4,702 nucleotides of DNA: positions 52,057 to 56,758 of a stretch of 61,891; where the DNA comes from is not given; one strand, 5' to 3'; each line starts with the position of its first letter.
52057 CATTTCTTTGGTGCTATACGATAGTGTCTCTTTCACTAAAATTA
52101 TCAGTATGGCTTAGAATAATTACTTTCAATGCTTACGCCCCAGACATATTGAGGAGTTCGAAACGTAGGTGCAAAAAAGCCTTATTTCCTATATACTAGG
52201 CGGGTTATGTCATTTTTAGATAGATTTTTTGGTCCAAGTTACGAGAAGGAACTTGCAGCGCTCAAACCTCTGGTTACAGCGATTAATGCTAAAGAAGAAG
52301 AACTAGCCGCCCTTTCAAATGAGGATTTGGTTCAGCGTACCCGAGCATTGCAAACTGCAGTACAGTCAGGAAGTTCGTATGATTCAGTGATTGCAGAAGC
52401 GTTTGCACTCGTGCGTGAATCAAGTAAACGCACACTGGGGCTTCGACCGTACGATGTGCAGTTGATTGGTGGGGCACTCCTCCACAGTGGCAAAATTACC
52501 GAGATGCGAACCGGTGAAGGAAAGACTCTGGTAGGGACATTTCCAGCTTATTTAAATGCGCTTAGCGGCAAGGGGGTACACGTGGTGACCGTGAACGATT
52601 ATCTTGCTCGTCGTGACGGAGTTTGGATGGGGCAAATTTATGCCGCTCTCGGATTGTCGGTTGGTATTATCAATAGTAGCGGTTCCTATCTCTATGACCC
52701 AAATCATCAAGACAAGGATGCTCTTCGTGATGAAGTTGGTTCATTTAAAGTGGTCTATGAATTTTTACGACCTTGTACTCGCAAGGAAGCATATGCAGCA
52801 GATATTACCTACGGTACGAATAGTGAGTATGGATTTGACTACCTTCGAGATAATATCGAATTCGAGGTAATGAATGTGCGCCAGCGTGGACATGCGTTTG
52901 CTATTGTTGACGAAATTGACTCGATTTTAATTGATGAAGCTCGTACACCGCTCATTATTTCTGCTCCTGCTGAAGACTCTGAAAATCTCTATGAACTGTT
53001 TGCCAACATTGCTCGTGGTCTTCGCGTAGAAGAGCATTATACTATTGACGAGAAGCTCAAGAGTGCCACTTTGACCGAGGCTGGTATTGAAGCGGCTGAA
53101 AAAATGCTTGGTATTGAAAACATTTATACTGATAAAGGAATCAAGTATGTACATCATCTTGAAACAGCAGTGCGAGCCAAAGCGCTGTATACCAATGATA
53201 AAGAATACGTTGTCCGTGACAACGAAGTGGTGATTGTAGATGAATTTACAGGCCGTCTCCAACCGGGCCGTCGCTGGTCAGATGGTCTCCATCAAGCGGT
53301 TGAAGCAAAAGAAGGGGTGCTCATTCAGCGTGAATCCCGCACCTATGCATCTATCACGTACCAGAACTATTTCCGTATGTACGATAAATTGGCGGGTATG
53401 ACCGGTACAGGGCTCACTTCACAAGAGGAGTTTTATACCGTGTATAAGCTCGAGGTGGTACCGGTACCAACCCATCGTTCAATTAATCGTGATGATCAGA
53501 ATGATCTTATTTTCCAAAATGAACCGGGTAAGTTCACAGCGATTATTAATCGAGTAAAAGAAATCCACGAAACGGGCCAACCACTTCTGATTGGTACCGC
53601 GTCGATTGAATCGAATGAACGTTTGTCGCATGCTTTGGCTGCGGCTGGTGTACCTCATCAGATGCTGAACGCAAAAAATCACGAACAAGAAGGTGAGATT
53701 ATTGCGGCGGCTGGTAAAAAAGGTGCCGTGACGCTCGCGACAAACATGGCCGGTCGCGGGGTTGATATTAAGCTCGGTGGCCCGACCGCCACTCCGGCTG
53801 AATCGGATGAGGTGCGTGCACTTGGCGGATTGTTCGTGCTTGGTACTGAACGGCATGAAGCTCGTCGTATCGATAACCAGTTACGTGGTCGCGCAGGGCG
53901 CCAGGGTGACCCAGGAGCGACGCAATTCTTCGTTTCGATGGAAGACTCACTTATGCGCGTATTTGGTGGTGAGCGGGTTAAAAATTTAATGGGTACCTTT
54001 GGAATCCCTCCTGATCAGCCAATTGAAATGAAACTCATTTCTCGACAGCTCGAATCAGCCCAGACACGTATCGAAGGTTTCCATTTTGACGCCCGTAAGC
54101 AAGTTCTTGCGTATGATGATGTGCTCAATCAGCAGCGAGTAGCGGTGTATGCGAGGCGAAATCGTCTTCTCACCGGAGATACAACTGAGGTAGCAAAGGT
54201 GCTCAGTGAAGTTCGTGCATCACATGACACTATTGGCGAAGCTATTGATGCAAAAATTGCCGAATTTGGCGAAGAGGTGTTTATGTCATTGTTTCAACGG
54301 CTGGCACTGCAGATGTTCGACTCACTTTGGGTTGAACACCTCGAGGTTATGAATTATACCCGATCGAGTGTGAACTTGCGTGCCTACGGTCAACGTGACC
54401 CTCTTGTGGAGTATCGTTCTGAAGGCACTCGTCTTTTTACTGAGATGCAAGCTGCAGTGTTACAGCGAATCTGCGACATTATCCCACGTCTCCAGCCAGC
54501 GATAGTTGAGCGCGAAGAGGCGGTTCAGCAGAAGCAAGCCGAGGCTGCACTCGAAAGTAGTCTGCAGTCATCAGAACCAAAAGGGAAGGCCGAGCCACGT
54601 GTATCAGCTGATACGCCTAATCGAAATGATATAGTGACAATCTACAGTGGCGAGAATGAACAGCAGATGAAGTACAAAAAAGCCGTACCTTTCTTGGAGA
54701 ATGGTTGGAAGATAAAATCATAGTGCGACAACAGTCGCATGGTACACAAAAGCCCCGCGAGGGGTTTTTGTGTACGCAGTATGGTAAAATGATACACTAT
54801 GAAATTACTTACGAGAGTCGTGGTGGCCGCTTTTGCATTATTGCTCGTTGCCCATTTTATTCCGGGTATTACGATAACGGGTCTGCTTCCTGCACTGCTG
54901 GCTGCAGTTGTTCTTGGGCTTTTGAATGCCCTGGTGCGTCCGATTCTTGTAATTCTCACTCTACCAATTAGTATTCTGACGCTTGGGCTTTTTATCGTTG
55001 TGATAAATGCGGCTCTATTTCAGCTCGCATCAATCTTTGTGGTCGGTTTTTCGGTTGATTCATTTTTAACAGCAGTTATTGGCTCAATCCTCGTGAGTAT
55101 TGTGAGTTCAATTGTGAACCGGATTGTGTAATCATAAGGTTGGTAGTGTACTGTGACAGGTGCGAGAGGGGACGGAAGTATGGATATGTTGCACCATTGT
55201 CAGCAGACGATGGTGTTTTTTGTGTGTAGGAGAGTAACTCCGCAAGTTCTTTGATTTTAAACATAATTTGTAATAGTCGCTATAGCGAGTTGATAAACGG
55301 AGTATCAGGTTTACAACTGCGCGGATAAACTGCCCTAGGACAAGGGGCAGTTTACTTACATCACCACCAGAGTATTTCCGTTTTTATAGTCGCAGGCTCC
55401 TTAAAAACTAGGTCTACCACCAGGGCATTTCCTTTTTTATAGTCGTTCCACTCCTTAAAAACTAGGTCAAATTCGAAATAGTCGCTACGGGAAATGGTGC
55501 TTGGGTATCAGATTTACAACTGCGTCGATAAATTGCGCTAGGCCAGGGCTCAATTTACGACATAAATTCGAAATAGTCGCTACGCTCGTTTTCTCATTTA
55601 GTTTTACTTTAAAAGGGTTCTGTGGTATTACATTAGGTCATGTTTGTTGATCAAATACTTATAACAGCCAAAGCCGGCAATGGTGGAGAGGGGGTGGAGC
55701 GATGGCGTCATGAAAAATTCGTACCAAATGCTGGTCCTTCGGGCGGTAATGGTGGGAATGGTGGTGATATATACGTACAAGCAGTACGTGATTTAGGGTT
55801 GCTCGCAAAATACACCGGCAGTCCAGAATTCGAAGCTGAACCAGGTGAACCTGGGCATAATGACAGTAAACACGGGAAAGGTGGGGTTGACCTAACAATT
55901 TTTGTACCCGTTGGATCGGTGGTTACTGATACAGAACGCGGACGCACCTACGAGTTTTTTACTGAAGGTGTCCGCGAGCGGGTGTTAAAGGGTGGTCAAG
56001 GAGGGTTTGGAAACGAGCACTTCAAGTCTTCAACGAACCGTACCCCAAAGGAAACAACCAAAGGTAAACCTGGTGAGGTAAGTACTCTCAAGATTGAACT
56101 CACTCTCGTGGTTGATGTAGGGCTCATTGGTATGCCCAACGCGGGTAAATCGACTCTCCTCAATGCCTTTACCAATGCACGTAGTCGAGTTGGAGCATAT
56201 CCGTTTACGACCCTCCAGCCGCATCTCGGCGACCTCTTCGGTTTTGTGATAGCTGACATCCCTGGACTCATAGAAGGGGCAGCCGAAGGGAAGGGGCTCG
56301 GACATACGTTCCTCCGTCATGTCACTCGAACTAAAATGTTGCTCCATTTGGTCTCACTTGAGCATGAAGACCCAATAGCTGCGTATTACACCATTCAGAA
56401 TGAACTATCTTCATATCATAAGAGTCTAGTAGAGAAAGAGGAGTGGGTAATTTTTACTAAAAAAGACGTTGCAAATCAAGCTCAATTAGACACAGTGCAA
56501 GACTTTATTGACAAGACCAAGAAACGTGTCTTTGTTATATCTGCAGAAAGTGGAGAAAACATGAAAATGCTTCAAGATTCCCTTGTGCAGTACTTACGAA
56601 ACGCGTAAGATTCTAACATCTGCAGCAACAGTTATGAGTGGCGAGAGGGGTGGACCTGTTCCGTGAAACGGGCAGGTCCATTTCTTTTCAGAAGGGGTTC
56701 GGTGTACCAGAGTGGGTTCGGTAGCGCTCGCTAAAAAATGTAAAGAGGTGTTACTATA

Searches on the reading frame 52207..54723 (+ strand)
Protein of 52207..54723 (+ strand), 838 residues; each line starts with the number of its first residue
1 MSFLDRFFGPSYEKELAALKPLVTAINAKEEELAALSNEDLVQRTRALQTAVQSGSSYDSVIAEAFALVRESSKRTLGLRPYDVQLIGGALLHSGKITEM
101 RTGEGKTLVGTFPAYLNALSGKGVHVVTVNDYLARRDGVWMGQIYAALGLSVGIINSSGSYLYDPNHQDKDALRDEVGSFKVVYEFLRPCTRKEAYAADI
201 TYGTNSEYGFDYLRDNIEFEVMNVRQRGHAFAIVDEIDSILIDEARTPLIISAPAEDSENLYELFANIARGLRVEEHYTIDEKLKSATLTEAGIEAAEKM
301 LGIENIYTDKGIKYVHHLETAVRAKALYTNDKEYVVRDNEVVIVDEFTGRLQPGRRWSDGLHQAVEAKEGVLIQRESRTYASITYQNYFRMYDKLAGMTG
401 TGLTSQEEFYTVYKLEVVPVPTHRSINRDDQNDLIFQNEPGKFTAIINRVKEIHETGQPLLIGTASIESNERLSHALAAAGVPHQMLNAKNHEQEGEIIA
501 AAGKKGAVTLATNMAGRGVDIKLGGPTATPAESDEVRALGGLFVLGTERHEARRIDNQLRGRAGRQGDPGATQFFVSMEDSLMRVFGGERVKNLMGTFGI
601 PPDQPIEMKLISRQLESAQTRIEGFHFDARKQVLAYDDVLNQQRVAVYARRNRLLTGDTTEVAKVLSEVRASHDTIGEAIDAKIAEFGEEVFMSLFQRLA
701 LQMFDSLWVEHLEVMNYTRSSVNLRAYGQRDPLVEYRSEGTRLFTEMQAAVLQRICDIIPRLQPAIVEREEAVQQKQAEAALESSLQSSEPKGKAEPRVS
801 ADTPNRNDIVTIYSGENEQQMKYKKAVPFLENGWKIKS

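Call 13: search_protein_families(library=pfam, proteins=[window:52207-54723:+], max_evalue=0.001)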
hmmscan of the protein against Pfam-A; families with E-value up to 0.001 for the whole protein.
window:52207-54723:+ (838 aa): 4 families
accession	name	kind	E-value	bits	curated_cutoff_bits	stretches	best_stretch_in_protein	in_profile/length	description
PF07517.20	SecA_DEAD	-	1.1e-115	386.3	24.6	1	5-409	2-289/290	SecA DEAD-like domain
PF21090.3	P-loop_SecA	-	5.7e-75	251.9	27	2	426-528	2-104/205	SecA P-loop domain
PF07516.18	SecA_SW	-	1.1e-40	140.3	26.7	2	605-680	1-73/200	SecA Wing and Scaffold domain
PF01043.26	SecA_PP_bind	-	6.7e-40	136.5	23.5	1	258-366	2-110/110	SecA preprotein cross-linking domain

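Call 47: find_homologous_proteins(query=window:52207-54720:+, max_evalue=1e-50)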
Query window:52207-54720:+ (838 aa): 8000 proteins with E <= 1e-50 among 8000 candidates; the best 120 are listed.
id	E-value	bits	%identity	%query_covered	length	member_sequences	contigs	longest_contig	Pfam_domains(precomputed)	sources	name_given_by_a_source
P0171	0.0e+0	1864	100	100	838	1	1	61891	PF07517.21,PF07516.19,PF21090.4,PF01043.27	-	-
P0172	0.0e+0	1752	94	100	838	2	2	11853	PF07517.21,PF07516.19,PF21090.4,PF01043.27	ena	-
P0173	0.0e+0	1672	90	100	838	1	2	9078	PF07517.21,PF07516.19,PF21090.4,PF01043.27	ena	-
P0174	0.0e+0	1601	86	100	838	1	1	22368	PF07517.21,PF07516.19,PF21090.4,PF01043.27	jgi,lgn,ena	-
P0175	0.0e+0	1591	85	100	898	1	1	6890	PF07517.21,PF07516.19,PF21090.4,PF01043.27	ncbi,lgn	-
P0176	0.0e+0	1590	85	100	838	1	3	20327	PF07517.21,PF07516.19,PF21090.4,PF01043.27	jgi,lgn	jgi:preprotein translocase subunit SecA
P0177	0.0e+0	1587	85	100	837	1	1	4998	PF07517.21,PF07516.19,PF21090.4,PF01043.27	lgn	-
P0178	0.0e+0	1578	85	100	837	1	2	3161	PF07517.21,PF07516.19,PF21090.4,PF01043.27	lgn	-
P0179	0.0e+0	1555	83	100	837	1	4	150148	PF07517.21,PF07516.19,PF21090.4,PF01043.27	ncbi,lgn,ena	-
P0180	0.0e+0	1537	82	100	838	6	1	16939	PF07517.21,PF07516.19,PF21090.4,PF01043.27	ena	-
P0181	0.0e+0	1506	81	100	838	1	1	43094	PF07517.21,PF07516.19,PF21090.4,PF01043.27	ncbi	-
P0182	0.0e+0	1494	84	95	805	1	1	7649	PF07517.21,PF07516.19,PF21090.4,PF01043.27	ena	-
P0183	0.0e+0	1485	79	100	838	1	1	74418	PF07517.21,PF07516.19,PF21090.4,PF01043.27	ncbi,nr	ncbi:preprotein translocase subunit SecA [Patescibacteria group bacterium]|nr:preprotein translocase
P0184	0.0e+0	1473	78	100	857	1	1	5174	PF07517.21,PF07516.19,PF21090.4,PF01043.27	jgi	jgi:preprotein translocase subunit SecA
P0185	0.0e+0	1472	79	100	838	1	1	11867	PF07517.21,PF07516.19,PF21090.4,PF01043.27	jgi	jgi:preprotein translocase subunit SecA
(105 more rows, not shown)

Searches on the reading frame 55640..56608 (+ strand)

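Call 13: search_protein_families(library=pfam, proteins=[window:55640-56608:+], max_evalue=0.001)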
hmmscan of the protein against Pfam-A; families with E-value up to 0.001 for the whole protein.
window:55640-56608:+ (322 aa): 4 families
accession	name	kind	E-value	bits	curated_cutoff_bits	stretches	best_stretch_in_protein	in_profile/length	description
PF01018.28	GTP1_OBG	-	7.5e-44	149.5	27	1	3-155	1-154/155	GTP1/OBG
PF01926.29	MMR_HSR1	-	3.9e-23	82.2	21.9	1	159-274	1-113/113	50S ribosome-binding GTPase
PF02421.24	FeoB_N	-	4e-08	33.4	27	1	160-210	3-57/156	Ferrous iron transport protein B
PF03193.22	RsgA_GTPase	-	2.4e-05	24.7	30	0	250-315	40-104/174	RsgA GTPase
